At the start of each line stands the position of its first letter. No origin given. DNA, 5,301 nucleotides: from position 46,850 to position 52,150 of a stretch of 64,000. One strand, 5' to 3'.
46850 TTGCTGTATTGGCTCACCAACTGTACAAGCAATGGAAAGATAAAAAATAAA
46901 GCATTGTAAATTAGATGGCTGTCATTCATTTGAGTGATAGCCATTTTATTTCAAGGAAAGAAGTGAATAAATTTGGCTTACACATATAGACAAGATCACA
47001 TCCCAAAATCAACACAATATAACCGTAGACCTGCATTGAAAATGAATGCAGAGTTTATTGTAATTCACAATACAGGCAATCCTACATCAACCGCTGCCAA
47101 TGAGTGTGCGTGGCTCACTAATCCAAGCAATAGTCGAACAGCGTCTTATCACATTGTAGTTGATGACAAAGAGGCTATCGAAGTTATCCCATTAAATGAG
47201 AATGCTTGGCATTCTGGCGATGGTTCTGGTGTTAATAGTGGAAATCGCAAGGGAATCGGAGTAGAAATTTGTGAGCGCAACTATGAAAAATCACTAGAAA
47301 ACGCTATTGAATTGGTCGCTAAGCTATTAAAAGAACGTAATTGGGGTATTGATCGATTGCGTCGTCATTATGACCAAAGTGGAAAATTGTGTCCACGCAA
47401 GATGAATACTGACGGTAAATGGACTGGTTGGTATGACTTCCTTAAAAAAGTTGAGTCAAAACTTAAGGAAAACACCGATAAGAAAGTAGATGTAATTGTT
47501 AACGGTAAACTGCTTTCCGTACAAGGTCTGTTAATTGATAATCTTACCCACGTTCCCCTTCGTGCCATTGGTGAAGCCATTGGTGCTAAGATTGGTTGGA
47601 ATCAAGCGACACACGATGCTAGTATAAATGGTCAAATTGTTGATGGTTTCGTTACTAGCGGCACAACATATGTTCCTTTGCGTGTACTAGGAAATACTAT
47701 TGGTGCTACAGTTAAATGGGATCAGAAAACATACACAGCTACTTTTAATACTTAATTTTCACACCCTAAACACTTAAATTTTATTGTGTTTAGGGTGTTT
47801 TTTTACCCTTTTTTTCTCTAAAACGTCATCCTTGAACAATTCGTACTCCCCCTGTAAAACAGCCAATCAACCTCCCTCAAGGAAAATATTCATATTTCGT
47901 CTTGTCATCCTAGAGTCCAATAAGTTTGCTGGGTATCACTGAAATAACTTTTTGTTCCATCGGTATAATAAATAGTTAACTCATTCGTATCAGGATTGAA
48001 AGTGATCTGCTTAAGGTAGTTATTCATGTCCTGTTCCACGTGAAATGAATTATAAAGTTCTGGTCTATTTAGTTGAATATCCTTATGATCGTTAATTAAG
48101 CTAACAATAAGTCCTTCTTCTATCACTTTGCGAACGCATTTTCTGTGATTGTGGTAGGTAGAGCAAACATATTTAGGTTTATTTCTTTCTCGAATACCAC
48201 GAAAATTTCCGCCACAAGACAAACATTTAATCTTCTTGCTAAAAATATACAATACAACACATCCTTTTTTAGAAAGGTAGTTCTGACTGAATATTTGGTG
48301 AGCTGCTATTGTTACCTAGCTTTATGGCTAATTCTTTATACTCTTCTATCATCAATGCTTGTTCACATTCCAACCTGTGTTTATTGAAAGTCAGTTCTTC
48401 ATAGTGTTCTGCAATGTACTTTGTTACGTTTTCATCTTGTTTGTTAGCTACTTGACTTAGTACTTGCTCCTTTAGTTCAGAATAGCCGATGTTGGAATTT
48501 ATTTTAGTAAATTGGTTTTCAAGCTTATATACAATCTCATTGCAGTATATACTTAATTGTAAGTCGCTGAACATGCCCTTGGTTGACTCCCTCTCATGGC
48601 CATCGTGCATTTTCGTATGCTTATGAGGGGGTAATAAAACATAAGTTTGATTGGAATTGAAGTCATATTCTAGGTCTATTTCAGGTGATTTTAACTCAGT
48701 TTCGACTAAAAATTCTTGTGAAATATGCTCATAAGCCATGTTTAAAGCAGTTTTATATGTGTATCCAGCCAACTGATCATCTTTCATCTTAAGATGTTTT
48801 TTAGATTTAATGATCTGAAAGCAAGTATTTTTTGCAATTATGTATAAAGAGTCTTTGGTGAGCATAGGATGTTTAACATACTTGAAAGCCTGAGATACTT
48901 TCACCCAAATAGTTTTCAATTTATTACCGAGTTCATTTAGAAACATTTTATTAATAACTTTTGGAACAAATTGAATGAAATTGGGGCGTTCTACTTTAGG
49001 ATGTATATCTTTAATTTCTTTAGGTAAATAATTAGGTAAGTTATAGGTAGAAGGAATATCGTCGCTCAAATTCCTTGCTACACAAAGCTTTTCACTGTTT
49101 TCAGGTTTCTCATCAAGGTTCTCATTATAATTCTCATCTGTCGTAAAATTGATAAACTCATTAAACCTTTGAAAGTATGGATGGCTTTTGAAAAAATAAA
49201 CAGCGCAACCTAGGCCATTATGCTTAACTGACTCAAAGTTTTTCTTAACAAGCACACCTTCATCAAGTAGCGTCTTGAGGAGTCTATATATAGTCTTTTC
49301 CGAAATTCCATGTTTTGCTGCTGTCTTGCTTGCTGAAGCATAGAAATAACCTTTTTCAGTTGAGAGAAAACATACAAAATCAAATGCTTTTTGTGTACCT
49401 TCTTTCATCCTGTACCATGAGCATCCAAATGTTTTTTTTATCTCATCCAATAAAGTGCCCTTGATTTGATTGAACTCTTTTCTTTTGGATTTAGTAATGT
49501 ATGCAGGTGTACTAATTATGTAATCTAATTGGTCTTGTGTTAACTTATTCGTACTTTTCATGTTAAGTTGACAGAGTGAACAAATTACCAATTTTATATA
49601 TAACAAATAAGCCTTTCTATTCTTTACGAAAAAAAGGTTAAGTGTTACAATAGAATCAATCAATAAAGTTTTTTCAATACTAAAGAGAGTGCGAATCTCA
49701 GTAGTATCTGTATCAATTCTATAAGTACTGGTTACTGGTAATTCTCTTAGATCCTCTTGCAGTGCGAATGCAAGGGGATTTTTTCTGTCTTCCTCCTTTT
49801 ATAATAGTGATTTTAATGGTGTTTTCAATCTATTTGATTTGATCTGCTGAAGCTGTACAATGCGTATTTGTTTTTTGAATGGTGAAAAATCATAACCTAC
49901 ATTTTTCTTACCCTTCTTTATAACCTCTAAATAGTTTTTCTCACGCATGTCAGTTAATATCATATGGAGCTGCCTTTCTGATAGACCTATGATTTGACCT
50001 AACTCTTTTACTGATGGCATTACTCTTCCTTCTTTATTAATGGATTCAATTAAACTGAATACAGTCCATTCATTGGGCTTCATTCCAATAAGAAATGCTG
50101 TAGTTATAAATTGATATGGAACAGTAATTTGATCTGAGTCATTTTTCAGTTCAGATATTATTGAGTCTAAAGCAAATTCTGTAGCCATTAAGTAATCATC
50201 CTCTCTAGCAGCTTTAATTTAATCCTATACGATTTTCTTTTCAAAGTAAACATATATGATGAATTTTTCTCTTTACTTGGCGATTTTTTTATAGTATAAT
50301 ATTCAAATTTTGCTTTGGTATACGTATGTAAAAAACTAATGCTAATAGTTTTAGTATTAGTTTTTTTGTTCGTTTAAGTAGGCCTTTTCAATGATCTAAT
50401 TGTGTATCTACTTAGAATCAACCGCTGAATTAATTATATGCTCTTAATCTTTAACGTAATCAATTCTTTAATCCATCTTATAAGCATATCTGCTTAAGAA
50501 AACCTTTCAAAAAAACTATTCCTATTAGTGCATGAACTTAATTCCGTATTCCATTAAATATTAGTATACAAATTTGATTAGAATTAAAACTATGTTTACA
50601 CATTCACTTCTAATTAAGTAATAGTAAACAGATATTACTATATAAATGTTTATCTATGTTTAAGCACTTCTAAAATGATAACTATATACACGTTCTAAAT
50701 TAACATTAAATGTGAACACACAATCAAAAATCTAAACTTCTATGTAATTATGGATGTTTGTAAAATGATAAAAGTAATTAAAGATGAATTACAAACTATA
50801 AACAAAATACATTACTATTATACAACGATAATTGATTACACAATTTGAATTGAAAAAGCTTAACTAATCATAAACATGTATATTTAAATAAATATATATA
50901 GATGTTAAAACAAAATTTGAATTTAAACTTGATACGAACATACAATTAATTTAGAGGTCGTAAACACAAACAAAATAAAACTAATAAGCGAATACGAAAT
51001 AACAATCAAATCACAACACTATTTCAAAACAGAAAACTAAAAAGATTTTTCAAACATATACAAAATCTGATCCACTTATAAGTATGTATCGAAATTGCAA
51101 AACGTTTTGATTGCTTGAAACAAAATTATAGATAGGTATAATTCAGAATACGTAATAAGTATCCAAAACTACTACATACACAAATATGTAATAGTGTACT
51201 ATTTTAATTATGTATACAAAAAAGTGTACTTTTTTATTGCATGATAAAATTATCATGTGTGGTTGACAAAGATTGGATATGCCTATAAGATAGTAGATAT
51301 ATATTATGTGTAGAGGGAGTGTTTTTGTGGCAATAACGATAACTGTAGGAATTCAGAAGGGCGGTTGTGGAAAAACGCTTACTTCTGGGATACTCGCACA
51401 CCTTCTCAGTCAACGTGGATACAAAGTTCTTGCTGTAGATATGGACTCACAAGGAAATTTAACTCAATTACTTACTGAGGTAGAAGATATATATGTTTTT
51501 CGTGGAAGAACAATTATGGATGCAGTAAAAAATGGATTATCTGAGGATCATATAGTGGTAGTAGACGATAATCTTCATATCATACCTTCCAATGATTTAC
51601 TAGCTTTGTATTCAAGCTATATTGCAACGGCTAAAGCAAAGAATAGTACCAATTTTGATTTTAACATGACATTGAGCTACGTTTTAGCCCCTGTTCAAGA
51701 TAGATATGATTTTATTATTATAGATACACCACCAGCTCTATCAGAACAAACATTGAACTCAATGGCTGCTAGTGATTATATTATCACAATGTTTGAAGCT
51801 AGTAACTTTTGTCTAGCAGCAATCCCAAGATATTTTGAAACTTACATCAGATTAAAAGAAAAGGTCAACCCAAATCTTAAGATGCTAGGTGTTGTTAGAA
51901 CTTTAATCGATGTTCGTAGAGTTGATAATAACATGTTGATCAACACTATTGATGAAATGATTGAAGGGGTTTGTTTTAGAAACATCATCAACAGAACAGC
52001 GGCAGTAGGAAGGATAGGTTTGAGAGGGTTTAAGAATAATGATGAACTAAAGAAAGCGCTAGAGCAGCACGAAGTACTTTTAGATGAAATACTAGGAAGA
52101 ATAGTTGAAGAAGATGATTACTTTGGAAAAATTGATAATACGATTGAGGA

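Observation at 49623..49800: Candidate countertranscript RNA opposite the rep-gene leader, with two hairpins sharing a GUGCGAA loop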

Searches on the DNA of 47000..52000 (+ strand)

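Call 4: search_rna_families(source=window, start=47000, end=52000, threshold=evalue, max_evalue=10, show_alignments=3)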
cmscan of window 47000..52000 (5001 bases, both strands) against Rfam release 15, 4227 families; matches with E-value up to 10: 2.
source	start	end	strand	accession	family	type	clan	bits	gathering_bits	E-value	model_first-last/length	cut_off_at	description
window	49703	49789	+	RF04312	trpB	Cis-reg;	-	23.6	59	5.4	1-107/107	no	trpB ncRNA motif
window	51606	51712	-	RF00643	MIR171_1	Gene; miRNA;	CL00099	21.1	48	2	1-101/101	no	MIR171_1 microRNA precursor family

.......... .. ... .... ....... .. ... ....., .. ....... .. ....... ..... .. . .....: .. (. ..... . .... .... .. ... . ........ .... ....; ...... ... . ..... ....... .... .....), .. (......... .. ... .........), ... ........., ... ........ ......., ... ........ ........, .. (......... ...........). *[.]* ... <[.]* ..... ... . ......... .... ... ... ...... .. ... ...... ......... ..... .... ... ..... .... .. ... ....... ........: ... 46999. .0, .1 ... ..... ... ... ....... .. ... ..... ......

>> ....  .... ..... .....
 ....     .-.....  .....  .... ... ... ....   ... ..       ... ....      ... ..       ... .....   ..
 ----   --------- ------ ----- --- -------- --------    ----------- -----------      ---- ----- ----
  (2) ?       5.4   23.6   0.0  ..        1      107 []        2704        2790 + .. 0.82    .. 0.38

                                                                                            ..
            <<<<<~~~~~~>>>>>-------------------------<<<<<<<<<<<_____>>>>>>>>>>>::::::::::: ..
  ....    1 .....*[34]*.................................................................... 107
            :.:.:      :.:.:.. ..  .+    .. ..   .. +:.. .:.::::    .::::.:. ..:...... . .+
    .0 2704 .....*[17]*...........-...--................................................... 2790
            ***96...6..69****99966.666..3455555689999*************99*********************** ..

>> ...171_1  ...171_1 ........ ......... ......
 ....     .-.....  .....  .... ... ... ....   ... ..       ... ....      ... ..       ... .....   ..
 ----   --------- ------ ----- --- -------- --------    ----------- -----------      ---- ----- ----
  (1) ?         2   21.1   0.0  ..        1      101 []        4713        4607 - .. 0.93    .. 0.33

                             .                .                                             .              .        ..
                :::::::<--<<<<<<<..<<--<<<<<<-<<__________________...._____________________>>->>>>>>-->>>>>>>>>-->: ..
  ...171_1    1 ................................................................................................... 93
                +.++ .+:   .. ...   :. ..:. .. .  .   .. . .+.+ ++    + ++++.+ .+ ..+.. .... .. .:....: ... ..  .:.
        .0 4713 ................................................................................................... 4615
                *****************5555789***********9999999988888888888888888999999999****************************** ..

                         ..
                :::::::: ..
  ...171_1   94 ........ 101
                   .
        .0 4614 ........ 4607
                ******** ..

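Call 7: search_dna_similar(query=window:48200-50300:+, collection=phages, mode=distant, max_rows=30)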
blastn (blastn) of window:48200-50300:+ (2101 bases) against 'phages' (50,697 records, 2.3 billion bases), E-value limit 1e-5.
No match.

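Call 8: search_dna_similar(query=window:48200-50300:+, collection=plasmids, mode=distant, max_rows=30)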
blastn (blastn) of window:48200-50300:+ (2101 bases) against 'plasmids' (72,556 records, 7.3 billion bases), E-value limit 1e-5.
No match.
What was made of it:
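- Tried and rejected: Nucleotide searches. blastn of the 2.1-kb region against the phage and plasmid collections found nothing (calls 7, 8).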

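Call 98: search_rna_families(sources=[L002, L005, L010, L015, L017, L023, L011, L012], threshold=evalue, max_evalue=0.1)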
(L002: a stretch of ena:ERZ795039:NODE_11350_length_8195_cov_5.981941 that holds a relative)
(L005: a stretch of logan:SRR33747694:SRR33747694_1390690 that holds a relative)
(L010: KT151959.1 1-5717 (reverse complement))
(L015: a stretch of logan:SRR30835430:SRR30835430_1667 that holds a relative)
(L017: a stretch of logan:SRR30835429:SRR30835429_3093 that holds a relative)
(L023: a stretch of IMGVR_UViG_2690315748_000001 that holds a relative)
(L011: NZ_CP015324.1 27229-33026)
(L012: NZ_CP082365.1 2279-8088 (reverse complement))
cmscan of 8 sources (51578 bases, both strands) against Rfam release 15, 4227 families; matches with E-value up to 0.1: 2.
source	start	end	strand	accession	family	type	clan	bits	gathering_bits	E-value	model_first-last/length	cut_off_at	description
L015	1355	1423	+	RF04217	mir-297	Gene; miRNA;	-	35.4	90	0.013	1-71/71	no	mir-297 microRNA precursor family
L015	1330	1411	-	RF04154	mir-1277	Gene; miRNA;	-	31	81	0.068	1-78/78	no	mir-1277 microRNA precursor family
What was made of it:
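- On pIP501/pAMbeta1/pT181-type transcription attenuation: Rfam gives nothing at E <= 10 in the window and nothing at E <= 0.1 in 8 loci (calls 4, 98).
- Closest known: pIP501 RNAIII, pT181 RNAI/II and the pAMbeta1 countertranscript. Different: There is no Rfam match (calls 4, 98).
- Tried and rejected: The only hit over the interval was the trpB motif at E = 5.4, driven by the terminator (calls 4, 98).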
